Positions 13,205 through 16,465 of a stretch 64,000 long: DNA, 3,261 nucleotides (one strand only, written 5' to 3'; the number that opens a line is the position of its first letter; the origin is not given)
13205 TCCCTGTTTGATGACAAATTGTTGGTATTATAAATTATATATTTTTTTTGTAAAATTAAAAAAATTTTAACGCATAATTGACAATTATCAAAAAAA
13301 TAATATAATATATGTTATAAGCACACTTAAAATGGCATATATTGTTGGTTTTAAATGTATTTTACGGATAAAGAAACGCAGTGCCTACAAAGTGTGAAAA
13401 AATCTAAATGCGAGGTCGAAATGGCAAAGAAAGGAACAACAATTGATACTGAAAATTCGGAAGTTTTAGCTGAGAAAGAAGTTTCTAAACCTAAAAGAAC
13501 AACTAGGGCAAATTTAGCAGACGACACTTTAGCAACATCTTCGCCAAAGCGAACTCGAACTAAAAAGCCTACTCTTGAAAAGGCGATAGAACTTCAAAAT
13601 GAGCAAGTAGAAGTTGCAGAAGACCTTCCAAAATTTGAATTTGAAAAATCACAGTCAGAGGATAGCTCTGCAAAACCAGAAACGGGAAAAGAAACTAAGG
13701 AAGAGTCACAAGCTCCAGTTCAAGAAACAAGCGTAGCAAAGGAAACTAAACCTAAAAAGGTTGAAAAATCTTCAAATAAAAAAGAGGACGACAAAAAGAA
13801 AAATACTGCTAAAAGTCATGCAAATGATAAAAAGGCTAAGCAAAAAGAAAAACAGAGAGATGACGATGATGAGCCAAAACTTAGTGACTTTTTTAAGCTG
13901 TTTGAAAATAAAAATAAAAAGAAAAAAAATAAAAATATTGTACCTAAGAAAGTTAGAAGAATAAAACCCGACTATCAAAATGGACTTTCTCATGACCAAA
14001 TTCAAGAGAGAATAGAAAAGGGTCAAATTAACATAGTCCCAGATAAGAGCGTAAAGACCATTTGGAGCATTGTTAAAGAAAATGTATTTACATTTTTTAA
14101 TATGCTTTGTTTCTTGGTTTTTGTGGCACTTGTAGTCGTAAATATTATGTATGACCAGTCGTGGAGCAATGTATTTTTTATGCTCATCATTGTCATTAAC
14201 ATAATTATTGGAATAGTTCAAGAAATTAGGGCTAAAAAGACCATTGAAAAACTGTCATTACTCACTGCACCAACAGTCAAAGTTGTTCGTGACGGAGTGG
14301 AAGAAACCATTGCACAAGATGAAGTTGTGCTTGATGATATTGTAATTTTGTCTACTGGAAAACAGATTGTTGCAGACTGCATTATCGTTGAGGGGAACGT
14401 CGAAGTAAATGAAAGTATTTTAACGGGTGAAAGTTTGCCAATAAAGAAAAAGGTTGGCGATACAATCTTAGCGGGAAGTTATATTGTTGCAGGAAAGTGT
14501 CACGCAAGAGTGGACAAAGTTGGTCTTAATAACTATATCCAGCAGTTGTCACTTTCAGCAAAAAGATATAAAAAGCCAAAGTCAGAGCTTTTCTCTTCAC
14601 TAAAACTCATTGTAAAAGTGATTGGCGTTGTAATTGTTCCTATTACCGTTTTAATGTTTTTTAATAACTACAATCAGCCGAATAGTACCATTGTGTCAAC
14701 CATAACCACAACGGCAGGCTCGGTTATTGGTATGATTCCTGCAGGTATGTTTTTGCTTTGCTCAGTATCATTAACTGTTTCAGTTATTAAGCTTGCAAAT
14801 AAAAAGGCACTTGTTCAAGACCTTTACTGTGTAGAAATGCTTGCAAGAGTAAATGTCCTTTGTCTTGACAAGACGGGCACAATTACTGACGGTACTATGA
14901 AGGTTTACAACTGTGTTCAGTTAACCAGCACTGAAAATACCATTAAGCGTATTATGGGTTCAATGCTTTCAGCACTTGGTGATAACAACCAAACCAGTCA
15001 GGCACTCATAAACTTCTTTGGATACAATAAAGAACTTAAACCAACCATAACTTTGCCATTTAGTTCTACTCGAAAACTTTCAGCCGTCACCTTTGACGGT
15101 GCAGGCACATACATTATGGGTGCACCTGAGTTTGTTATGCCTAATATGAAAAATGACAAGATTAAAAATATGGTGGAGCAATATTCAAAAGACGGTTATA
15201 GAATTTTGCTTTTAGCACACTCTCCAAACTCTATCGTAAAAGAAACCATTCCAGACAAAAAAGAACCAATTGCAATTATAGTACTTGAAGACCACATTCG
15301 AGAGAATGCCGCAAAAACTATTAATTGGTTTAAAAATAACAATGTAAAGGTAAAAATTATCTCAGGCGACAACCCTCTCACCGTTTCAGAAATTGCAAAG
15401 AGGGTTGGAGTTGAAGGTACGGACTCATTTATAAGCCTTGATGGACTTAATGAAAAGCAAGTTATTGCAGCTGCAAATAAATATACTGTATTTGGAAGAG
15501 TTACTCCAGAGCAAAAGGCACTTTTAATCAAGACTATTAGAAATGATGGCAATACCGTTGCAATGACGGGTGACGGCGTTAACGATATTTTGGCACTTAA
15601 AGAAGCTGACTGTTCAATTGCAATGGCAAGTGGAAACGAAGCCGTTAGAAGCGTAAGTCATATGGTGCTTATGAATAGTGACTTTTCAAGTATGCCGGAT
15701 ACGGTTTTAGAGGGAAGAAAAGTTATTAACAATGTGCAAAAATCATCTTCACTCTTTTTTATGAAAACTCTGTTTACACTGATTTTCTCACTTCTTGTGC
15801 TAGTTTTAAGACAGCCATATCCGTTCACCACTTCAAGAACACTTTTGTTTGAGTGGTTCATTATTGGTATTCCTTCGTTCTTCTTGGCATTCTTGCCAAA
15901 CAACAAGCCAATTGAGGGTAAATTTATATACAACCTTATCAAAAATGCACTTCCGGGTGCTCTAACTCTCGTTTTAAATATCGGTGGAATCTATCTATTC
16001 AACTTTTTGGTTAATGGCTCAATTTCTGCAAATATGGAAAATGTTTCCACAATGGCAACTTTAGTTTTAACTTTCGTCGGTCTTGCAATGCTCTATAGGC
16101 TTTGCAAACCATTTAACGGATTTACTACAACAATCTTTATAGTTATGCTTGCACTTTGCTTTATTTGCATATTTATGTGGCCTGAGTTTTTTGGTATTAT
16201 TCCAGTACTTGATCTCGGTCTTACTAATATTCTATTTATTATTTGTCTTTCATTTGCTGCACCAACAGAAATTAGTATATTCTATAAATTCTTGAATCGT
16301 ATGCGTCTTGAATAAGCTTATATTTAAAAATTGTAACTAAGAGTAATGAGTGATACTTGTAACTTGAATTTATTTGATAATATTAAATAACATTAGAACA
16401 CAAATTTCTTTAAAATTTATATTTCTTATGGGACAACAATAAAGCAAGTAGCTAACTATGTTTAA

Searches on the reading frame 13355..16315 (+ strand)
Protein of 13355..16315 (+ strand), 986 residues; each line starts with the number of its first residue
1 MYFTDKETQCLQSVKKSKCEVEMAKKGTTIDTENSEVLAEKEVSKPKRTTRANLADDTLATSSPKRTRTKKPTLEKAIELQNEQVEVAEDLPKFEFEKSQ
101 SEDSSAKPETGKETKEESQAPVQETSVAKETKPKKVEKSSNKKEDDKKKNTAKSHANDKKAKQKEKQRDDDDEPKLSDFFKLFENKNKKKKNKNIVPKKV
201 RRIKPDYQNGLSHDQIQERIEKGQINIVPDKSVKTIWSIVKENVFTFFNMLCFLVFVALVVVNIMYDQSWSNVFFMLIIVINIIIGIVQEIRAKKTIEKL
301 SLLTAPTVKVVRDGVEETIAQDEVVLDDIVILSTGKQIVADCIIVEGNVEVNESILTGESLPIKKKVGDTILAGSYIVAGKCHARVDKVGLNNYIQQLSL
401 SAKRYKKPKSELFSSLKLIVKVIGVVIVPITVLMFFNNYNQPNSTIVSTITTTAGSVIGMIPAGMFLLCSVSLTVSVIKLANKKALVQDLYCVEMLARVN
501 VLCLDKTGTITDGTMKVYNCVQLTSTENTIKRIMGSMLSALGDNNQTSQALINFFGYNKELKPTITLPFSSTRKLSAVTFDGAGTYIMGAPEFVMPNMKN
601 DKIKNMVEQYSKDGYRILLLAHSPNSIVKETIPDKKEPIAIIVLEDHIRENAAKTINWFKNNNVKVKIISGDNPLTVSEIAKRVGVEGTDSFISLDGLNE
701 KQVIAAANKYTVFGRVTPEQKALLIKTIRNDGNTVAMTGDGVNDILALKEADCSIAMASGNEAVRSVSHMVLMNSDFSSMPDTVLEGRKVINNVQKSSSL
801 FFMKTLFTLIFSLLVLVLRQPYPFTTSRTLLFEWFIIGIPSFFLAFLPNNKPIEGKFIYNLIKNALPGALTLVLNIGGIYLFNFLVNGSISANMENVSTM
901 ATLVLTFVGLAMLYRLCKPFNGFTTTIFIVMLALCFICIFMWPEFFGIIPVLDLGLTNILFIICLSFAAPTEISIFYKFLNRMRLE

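Call 50: search_protein_families(library=pfam, proteins=[window:13355-16315:+], max_evalue=0.00001)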
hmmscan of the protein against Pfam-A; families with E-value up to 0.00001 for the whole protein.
window:13355-16315:+ (986 aa): 2 families
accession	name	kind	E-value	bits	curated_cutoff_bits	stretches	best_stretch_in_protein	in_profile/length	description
PF00122.25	E1-E2_ATPase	-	3.8e-41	141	28.1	1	303-483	2-181/181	E1-E2 ATPase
PF00702.32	Hydrolase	-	6.7e-21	76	26.4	1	500-752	2-191/191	haloacid dehalogenase-like hydrolase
